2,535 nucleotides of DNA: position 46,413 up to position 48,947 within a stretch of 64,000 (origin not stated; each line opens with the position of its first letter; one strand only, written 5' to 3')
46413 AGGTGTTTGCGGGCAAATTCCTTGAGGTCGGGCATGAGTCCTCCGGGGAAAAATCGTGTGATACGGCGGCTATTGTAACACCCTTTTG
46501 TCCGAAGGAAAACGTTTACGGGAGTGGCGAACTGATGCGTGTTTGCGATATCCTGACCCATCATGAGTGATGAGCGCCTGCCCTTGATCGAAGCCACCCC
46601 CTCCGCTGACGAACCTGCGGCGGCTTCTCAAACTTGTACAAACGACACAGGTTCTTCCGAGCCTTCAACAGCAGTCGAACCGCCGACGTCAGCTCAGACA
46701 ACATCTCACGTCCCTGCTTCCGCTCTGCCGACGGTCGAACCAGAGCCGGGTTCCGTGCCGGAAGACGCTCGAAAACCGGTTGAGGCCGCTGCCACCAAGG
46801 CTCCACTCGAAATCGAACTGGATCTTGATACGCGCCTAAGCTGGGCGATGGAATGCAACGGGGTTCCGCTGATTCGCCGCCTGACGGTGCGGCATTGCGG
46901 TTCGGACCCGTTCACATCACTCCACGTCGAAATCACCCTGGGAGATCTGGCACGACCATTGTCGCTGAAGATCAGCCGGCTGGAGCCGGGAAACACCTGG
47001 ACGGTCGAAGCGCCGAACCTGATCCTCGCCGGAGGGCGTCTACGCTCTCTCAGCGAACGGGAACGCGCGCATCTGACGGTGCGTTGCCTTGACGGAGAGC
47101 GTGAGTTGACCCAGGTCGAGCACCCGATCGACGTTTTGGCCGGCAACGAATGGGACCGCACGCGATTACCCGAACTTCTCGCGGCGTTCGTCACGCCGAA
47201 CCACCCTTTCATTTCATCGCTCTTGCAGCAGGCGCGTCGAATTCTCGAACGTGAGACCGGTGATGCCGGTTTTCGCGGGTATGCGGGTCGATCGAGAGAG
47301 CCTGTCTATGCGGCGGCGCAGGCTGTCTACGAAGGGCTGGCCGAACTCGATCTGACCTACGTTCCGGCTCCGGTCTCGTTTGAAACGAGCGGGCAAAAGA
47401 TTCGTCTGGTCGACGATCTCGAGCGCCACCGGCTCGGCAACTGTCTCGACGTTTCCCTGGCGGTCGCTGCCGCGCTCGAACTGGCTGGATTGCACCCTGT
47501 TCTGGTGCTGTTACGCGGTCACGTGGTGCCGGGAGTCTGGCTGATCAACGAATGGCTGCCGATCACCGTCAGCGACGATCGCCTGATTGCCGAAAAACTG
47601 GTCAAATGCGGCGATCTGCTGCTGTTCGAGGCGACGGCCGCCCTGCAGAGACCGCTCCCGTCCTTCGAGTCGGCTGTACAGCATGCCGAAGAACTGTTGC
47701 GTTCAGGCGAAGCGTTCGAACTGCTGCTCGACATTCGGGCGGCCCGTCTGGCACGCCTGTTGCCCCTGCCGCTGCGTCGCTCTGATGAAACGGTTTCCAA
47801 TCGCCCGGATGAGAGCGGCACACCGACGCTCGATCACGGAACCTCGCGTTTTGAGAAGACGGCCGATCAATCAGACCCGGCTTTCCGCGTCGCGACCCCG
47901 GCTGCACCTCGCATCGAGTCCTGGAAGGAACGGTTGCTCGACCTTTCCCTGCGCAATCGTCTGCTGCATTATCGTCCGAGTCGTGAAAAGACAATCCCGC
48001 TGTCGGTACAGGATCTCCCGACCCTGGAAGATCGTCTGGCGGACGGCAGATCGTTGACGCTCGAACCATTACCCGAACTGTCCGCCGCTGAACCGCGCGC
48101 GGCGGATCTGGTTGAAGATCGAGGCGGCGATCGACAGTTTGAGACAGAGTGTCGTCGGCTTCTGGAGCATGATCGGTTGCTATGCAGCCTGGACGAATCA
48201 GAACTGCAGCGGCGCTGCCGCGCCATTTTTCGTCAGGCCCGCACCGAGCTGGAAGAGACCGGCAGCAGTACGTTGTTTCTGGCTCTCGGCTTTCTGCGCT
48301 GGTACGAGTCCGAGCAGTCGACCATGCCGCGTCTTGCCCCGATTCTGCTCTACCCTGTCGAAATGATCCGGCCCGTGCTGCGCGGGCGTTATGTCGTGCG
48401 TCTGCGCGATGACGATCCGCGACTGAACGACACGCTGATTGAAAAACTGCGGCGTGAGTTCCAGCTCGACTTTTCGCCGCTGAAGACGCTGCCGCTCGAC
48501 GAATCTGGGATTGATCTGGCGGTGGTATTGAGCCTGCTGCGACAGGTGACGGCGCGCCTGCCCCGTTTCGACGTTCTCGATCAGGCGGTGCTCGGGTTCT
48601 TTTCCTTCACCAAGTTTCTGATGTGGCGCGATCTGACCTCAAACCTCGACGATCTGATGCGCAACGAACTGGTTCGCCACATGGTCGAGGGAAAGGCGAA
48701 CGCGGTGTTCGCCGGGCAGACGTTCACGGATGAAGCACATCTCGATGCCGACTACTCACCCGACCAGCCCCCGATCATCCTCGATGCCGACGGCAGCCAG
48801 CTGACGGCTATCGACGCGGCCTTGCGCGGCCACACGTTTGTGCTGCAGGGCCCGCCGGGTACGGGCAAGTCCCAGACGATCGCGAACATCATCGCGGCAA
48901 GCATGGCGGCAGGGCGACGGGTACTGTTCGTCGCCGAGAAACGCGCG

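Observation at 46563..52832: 2089-aa single-polypeptide SF1B helicase with PD-(D/E)xK nuclease and transglutaminase-like modules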

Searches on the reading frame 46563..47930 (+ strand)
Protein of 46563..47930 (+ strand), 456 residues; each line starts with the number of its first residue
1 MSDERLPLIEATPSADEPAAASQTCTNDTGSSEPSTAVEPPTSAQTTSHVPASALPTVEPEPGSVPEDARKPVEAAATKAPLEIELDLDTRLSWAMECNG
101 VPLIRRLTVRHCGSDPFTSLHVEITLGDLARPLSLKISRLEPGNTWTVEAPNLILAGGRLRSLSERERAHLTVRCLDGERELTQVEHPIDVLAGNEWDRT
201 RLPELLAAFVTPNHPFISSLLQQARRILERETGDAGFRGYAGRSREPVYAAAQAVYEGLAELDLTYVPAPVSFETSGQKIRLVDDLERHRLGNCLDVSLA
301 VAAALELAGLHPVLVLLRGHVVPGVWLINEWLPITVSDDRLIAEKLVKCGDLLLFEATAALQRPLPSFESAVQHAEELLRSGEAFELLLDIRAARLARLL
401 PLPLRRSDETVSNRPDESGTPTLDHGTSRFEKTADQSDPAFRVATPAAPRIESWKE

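Call 16: search_protein_families(library=pfam, proteins=[window:46563-47930:+], max_evalue=10)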
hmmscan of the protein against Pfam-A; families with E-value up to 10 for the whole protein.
window:46563-47930:+ (456 aa): 0 families

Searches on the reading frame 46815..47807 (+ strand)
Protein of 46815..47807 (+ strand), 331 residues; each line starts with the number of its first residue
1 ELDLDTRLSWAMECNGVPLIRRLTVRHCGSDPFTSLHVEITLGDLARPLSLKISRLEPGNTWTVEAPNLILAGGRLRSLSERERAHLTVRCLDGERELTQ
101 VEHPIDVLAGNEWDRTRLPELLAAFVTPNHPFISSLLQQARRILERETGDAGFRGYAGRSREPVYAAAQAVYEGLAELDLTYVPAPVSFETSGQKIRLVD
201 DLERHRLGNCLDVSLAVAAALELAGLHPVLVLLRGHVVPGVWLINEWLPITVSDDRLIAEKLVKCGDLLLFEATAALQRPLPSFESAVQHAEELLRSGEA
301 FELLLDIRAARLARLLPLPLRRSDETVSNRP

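Call 30: predict_structure(alignment_id=A1)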
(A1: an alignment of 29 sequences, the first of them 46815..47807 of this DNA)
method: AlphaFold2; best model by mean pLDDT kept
length: 331 residues; sequences in the alignment: 29
mean_pLDDT: 92.6   pTM: 0.89
mean pLDDT of the five models: 92.6, 92.2, 92.1, 91.3, 90.9
residues with pLDDT >= 90: 284; 70-90: 32; 50-70: 8; < 50: 7
segments of 3 or more residues with pLDDT < 50: 326-331
pLDDT, mean of each block of 10 residues (from residue 1): 94 93 97 96 95 97 96 90 95 95 95 89 96 96 96 88 97 95 79 86 93 97 98 95 97 96 98 96 98 91 97 93 49 41
secondary structure, 60 per line:
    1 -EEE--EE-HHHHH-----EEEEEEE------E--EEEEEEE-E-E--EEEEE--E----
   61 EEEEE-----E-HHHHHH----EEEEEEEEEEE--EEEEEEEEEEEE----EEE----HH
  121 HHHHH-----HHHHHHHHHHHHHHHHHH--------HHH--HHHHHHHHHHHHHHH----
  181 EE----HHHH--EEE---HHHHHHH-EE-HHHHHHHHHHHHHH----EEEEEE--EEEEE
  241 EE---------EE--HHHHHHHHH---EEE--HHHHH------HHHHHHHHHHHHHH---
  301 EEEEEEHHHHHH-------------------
elements in order: E2-4 H10-14 E20-26 E36-42 E49-53 E61-65 H73-78 E83-93 E96-107 E112-114 H119-125 H131-148 H162-176 H187-190 E193-195 H199-205 H210-223 E228-233 E236-242 H256-264 E268-270 H273-277 H284-297 E301-306 H307-312

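Call 34: fold_search(model_id=the predicted structure, library=pdb)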
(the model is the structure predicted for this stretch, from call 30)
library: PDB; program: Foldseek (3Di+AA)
matches with E <= 10: 1175; with E <= 0.001: 1
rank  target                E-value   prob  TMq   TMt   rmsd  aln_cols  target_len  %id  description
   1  3kd4_A                7.0e-04  0.90  0.22  0.15  15.9       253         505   13  CRYSTAL STRUCTURE OF A PUTATIVE PROTEASE (BDI_1141) FROM PARABACTEROIDES DISTASONIS ATCC 8503 AT 2.00 A RESOLUTION (released 2009-11-24)
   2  9bc4_A                2.3e-03  0.84  0.26  0.21  16.1       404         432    9  Transglutaminase 2 - Intermediate State (released 2024-07-03)
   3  7q9q                  5.8e-03  1.00  0.21  0.41   5.2       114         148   10  Crystal structure of PDE6D Geranylgeranylated cystein complex (released 2022-01-19)
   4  1ggu_B                6.8e-03  1.00  0.24  0.12   4.1       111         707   12  HUMAN FACTOR XIII WITH CALCIUM BOUND IN THE ION SITE (released 1999-09-16)
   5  4z29_A                7.2e-03  0.60  0.14  0.22  16.1       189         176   13  Crystal structure of the magnetobacterial protein MtxA C-terminal domain (released 2015-06-03)
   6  1nug_B                8.1e-03  0.51  0.22  0.12  17.8       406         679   12  Role of Calcium Ions in the Activation and Activity of the Transglutaminase 3 Enzyme (2 calciums, 1 Mg, inactive form) (released 2003-04-22)
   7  8xrv_E                9.1e-03  0.98  0.20  0.10   6.1       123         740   17  The crystal structure of a GH3 enzyme CcBgl3B with glucose (released 2024-04-10)
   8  4z29_B                9.1e-03  0.77  0.16  0.27  15.7       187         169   11  Crystal structure of the magnetobacterial protein MtxA C-terminal domain (released 2015-06-03)
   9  3isr_A                1.0e-02  0.80  0.26  0.29  16.1       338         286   11  The Crystal Structure of a Putative Cysteine Protease from Cytophaga hutchinsonii to 1.9A (released 2009-09-08)
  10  1ksj_B                1.1e-02  1.00  0.19  0.42   4.2        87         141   10  Complex of Arl2 and PDE delta, Crystal Form 2 (SeMet) (released 2002-05-08)
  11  3jt0_B                1.1e-02  1.00  0.20  0.56   3.6       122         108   13  Crystal Structure of the C-terminal fragment (426-558) Lamin-B1 from Homo sapiens, Northeast Structural Genomics Conso (released 2009-09-22)
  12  6kzb_C                1.4e-02  1.00  0.20  0.11   3.5        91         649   12  Transglutaminase2 complexed with calcium (released 2020-12-09)
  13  1ggy_A                1.4e-02  1.00  0.20  0.10   3.5        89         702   12  HUMAN FACTOR XIII WITH YTTERBIUM BOUND IN THE ION SITE (released 1999-02-16)
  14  6d8g_B                1.4e-02  1.00  0.20  0.09   3.9       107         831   20  D341A D367A calcium binding mutant of Bacteroides uniformis beta-glucuronidase 2 (released 2018-10-17)
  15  9u62_D                1.5e-02  0.51  0.21  0.08  20.8       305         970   10  AP pathways C3 convertase C3bBbP and C3 complex (released 2026-01-14)
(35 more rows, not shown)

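Call 53: search_solved_structures(query=A1, max_evalue=10, show_alignments=4)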
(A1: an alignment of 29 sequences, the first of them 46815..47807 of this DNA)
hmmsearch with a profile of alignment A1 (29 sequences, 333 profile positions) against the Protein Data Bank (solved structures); distinct sequences matched with E-value up to 10: 3.
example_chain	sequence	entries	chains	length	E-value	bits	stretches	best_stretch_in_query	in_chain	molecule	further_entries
7ndk_A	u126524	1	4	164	1.9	10.6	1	239-282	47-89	Probable ribonuclease ZC3H12C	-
7ndi_A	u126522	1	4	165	2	10.6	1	239-282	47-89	Probable ribonuclease ZC3H12C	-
7ndh_A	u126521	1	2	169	2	10.6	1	239-282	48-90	Probable ribonuclease ZC3H12C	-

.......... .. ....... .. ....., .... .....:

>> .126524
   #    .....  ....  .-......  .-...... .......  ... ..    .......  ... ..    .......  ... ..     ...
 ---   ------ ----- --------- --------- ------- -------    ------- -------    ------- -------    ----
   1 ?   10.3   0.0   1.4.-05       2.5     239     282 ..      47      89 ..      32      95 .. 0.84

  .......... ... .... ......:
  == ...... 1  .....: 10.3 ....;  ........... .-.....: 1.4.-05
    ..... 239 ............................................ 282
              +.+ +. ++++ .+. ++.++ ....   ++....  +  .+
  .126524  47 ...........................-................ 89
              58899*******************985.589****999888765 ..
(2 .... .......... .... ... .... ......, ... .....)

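Call 88: search_protein_representatives(alignment_id=A1)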
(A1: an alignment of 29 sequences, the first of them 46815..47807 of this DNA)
Query: 29 sequences, 333 profile positions. Proteins with E-value up to 0.001 (for the whole library): 7599; up to 1e-10: 4826; up to 1e-30: 2225. The best 150 are listed.
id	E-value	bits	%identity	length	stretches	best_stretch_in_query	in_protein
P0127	4.5e-134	463.1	-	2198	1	2-325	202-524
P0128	7.6e-131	452.5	-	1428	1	1-329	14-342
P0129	2.0e-130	451.1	-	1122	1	2-329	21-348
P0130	1.5e-129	448.2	-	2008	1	2-326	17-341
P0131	4.9e-129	446.6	-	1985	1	1-326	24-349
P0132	7.1e-129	446.0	-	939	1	1-328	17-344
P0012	2.3e-128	444.4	-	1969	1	2-331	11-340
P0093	7.7e-128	442.6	-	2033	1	4-327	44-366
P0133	1.6e-127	441.6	-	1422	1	3-327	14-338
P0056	1.8e-127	441.4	-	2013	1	2-331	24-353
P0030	3.3e-127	440.6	-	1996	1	1-328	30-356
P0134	4.1e-127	440.2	-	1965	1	1-326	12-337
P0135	1.0e-126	438.9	-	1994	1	2-329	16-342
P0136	6.2e-126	436.4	-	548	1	2-326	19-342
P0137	3.2e-125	434.0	-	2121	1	2-328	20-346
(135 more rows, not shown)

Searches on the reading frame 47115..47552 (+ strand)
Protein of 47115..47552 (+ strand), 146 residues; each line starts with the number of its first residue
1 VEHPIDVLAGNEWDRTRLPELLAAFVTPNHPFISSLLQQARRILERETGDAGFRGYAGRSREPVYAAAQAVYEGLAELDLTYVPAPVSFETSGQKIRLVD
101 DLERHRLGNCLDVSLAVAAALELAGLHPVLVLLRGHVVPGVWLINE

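Call 42: find_related_loci(query=A2, collection=genome_contigs, flank=10000)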
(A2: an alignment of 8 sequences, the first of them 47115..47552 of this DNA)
Query A2 (146 aa) in genome_contigs; peptide patterns used: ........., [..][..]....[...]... (x = any residue, [..] = any of these).
600 stretches matched a pattern (row limit reached: there are more); 576 encode a relative of the query (tblastn E <= 1e-3); the best 80 are kept; 80 distinct loci.
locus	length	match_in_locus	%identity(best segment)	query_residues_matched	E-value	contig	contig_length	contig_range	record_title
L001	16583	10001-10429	55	4-146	5e-49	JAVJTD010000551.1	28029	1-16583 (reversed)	MAG: Planctomycetota bacterium isolate G1-WW12-33 k141_55055, whole genome shotgun sequence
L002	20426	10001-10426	56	3-143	5e-48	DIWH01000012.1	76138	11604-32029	MAG TPA_asm: bacterium UBP9_UBA6111 isolate UBA6111 UBA6111_contig_6652, whole genome shotgun sequence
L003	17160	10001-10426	56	3-143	1e-46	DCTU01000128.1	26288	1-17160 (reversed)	MAG TPA_asm: bacterium UBP9_UBA1432 isolate UBA1432 UBA1432_contig_30219, whole genome shotgun sequence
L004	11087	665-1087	54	4-143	6e-45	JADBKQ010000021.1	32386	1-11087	MAG: Limnochordaceae bacterium isolate Bu26 bin.26_contig21, whole genome shotgun sequence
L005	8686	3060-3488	51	5-146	2e-42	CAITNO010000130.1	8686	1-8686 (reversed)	MAG: Candidatus Hydrogenedentes bacterium isolate AlinenLipids_bin-3554 genome assembly, contig: bin-3554:130/159, whole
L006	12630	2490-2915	53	5-145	1e-41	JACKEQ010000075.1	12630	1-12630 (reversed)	MAG: Alphaproteobacteria bacterium isolate HK-STAS-MYXO-38 HK-STAS-MYXO-38_75, whole genome shotgun sequence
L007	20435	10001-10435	48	3-146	3e-41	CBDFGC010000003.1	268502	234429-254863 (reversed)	MAG: Chitinophagaceae bacterium isolate 413e2669-0194-4754-a649-15a072f65956 genome assembly, contig: contig_3, whole ge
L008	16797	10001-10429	48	4-146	3e-41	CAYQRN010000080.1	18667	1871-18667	MAG TPA_asm: uncultured Planctomycetia bacterium isolate binchicken_co16_337 genome assembly, contig: NODE_4951_length_1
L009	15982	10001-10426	49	5-146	3e-41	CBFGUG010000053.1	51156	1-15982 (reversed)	MAG TPA_asm: uncultured bacterium isolate SRR17295757_binner12_Refined_151 genome assembly, contig: ERZ23398518.532, who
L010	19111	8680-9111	50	4-146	3e-41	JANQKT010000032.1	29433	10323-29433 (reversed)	MAG: Phycisphaeraceae bacterium isolate PL25a_bin.26 k99_1987815, whole genome shotgun sequence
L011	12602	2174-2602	50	5-146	1e-40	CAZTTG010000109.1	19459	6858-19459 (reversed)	MAG TPA_asm: uncultured Planctomycetaceae bacterium isolate binchicken_co97_508 genome assembly, contig: NODE_11490_leng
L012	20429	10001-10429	52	5-146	2e-40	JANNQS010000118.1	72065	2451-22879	MAG: Planctomycetota bacterium isolate SOY_31_metabat_411 SOY_31_k141_3531146, whole genome shotgun sequence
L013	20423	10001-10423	45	4-143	1e-39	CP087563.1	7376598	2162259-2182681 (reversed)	Planctomycetes bacterium syqfu chromosome, complete genome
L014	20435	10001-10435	44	3-146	1e-39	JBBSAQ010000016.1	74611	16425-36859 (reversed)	MAG: Chitinophagales bacterium isolate La6_metabat2.027 La6_metabat2.027_K_36602_L_74611_cov_92.1063, whole genome shotg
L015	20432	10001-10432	47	4-146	3e-39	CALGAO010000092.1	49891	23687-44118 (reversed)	MAG TPA_asm: uncultured Paenibacillaceae bacterium isolate SRR4028141_bin.104_CONCOCT_v1.1_MAG genome assembly, contig:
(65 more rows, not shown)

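Call 49: search_protein_families(library=padloc, alignment_id=A3, max_evalue=0.00001)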
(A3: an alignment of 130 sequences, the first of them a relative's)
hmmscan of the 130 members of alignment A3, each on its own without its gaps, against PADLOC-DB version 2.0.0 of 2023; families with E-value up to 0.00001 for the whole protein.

A. member 1, L001:15713-16580:+ (289 aa): 0 families

B. families by the number of members that match (of 130 scanned): 211 families (the first 25 are shown)
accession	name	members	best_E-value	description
PDLC00278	PtuA1|PtuA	6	1.2e-12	AAA ATPase domain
PDLC02980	AriA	5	1.5e-28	-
PDLC02979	AriA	4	2.5e-63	-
PDLC00069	GajA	4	8.7e-44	AAA ATPase domain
PDLC04175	HEC-01A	4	1.1e-34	-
PDLC00071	GajA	4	1.8e-32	AAA ATPase domain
PDLC04135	mad3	4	6.4e-28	mads_3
PDLC00271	PtuA1|PtuA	4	1.8e-11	AAA ATPase domain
PDLC00090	GajA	3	5.2e-248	AAA ATPase domain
PDLC00065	GajA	3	2.4e-194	AAA ATPase domain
PDLC00077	GajA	3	3.9e-42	AAA ATPase domain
PDLC04182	HEC-01A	3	6.4e-39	-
PDLC00070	GajA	3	3.9e-38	AAA ATPase domain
PDLC04178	HEC-01A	3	1.3e-36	-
PDLC00091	GajA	3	5.6e-34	AAA ATPase domain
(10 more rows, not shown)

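Call 50: search_protein_families(library=pfam, alignment_id=A3, max_evalue=0.00001)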
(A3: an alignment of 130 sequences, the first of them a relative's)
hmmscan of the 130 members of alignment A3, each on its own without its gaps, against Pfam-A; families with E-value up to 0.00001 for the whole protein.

A. member 1, L001:15713-16580:+ (289 aa): 0 families

B. families by the number of members that match (of 130 scanned): 134 families (the first 25 are shown)
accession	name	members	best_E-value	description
PF13304.12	AAA_21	5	1.9e-27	AAA domain, putative AbiEii toxin, Type IV TA system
PF02463.25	SMC_N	5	2.3e-18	RecF/RecN/SMC N terminal domain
PF00149.33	Metallophos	5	2e-15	Calcineurin-like phosphoesterase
PF13175.12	AAA_15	4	7.2e-52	AAA ATPase domain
PF13476.12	AAA_23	4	3.3e-09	AAA domain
PF12850.12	Metallophos_2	3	9.3e-15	Calcineurin-like phosphoesterase superfamily domain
PF00884.28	Sulfatase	2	4.8e-51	Sulfatase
PF06250.17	YhcG_C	2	3.3e-49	YhcG PDDEXK nuclease domain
PF17761.7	DUF1016_N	2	2.1e-46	DUF1016 N-terminal domain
PF00929.31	RNase_T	2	6.2e-23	Exonuclease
PF02518.31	HATPase_c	2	7.3e-23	Histidine kinase-, DNA gyrase B-, and HSP90-like ATPase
PF01408.29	GFO_IDH_MocA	2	1.4e-17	Oxidoreductase family, NAD-binding Rossmann fold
PF20469.4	OLD-like_TOPRIM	2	8.7e-17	Overcoming lysogenization defect protein-like, TOPRIM domain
PF16347.10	SGSH_C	2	1.4e-16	N-sulphoglucosamine sulphohydrolase, C-terminal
PF16473.11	Rv2179c-like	2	3.5e-11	3'-5' exoribonuclease Rv2179c-like domain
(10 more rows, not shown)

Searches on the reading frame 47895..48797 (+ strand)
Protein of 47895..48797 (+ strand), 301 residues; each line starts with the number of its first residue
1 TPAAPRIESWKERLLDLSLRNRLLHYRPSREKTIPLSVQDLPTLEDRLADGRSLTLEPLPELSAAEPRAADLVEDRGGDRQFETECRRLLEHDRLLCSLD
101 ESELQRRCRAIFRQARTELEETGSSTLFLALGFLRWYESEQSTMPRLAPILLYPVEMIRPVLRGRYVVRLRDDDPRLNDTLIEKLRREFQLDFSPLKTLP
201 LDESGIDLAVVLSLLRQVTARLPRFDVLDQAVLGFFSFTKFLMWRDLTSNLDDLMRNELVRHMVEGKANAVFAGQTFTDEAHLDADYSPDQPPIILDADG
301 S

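Call 77: predict_structure(alignment_id=A4)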
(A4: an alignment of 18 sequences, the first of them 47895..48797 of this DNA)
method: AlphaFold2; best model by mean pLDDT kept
length: 301 residues; sequences in the alignment: 18
mean_pLDDT: 84.0   pTM: 0.78
mean pLDDT of the five models: 84.0, 83.7, 82.5, 81.9, 81.6
residues with pLDDT >= 90: 144; 70-90: 104; 50-70: 46; < 50: 7
segments of 3 or more residues with pLDDT < 50: 299-301
pLDDT, mean of each block of 10 residues (from residue 1): 71 71 86 91 95 94 58 59 88 94 94 87 85 93 92 95 92 92 91 89 94 95 94 92 88 84 70 66 74 54 40
secondary structure, 60 per line:
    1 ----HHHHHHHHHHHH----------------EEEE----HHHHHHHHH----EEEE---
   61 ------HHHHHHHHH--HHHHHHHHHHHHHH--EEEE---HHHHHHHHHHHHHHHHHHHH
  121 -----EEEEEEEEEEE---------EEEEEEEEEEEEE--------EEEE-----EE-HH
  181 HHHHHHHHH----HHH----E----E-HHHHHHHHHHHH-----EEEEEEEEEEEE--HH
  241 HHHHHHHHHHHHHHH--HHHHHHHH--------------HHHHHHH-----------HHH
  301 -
elements in order: H5-16 E33-36 H41-49 E54-57 H67-75 H78-91 E94-97 H101-120 E126-136 E146-158 E167-170 H179-189 H208-219 E225-236 H239-255 H258-265 H280-286
